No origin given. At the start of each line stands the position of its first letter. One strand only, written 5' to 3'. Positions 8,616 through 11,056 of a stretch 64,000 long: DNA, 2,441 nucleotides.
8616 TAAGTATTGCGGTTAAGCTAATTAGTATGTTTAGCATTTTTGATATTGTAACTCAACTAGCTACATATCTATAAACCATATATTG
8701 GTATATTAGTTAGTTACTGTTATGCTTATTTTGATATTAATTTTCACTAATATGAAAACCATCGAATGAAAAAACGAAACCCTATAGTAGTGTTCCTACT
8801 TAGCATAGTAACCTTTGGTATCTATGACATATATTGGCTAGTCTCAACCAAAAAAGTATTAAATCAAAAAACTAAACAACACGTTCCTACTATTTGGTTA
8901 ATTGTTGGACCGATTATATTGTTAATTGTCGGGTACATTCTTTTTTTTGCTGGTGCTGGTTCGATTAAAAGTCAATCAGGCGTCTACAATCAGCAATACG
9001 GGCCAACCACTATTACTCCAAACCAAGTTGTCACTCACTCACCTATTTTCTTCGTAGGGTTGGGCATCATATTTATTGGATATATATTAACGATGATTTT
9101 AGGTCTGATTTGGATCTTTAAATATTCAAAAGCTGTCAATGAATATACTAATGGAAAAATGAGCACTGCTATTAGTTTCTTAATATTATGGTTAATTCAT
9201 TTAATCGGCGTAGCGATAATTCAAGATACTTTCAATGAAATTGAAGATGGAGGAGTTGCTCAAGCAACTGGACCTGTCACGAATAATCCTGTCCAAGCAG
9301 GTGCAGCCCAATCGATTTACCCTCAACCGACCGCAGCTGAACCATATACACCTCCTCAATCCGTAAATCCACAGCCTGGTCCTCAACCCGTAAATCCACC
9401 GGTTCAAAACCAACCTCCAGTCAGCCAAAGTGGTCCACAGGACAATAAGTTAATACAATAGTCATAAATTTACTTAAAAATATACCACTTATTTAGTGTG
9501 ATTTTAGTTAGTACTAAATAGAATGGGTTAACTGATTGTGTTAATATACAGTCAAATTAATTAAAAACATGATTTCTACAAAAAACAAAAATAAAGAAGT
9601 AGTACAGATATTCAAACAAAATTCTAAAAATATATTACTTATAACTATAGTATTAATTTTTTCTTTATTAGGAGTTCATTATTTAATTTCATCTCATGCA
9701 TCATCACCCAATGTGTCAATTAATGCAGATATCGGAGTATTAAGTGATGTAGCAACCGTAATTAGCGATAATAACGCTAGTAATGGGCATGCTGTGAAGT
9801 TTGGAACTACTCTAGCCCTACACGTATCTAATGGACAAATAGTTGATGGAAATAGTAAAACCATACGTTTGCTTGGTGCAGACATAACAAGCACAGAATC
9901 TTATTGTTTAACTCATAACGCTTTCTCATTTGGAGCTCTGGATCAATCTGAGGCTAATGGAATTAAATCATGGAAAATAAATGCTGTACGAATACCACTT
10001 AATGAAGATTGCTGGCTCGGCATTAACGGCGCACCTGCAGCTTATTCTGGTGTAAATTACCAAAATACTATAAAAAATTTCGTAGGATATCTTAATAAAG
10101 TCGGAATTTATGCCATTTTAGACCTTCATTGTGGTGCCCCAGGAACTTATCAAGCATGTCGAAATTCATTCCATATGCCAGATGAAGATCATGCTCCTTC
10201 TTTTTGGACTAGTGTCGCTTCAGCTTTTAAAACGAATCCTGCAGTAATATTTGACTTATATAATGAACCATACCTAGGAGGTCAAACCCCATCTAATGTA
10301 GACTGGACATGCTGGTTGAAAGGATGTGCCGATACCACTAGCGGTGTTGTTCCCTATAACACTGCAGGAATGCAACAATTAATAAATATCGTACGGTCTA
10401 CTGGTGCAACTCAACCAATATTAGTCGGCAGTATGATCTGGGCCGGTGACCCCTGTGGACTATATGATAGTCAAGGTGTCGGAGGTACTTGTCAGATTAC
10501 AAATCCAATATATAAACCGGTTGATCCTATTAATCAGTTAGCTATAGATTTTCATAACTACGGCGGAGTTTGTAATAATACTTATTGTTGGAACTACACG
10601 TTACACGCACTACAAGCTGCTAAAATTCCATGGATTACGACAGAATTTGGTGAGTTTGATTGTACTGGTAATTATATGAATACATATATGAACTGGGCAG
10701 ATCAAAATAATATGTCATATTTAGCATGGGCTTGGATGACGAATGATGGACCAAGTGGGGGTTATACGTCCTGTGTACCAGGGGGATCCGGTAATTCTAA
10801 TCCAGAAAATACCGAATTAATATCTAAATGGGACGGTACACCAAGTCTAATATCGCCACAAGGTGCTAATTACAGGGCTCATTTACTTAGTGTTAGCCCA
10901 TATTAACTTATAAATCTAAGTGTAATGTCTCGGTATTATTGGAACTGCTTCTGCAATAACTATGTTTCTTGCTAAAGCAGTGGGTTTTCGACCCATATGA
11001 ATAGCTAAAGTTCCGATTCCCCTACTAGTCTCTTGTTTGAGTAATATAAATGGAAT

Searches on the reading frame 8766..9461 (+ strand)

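Call 19: search_protein_families(library=pfam, proteins=[window:8766-9461:+], max_evalue=0.01)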
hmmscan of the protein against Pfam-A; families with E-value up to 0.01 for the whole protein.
window:8766-9461:+ (231 aa): 1 family
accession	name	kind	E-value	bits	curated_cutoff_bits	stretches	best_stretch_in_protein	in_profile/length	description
PF14018.11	DUF4234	-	2.8e-12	47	25.3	1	4-62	1-63/70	Domain of unknown function (DUF4234)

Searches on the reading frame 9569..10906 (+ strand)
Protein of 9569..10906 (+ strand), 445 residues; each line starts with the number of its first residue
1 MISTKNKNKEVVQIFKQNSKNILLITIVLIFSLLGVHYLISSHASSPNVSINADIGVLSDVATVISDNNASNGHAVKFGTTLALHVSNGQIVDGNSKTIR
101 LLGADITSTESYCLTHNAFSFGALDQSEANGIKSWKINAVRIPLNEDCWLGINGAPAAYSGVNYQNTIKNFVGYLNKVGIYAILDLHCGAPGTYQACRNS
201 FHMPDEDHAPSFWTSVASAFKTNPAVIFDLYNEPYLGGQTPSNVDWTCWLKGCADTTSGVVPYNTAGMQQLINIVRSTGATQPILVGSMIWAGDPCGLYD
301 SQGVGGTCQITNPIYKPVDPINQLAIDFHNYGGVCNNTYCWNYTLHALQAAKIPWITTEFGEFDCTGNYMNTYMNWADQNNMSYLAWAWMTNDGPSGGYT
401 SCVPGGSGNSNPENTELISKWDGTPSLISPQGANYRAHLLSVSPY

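Call 5: search_protein_families(library=pfam, proteins=[window:9569-10906:+], max_evalue=0.1)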
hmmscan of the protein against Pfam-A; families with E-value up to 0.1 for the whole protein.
window:9569-10906:+ (445 aa): 1 family
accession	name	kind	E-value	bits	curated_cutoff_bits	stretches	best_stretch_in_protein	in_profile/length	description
PF00150.24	Cellulase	-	1.5e-33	116.9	23.5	1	126-392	24-271/272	Cellulase (glycosyl hydrolase family 5)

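Call 6: search_protein_families(library=ncbifam, proteins=[window:9569-10906:+], max_evalue=0.1)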
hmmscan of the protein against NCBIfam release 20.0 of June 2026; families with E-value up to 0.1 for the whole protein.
window:9569-10906:+ (445 aa): 0 families
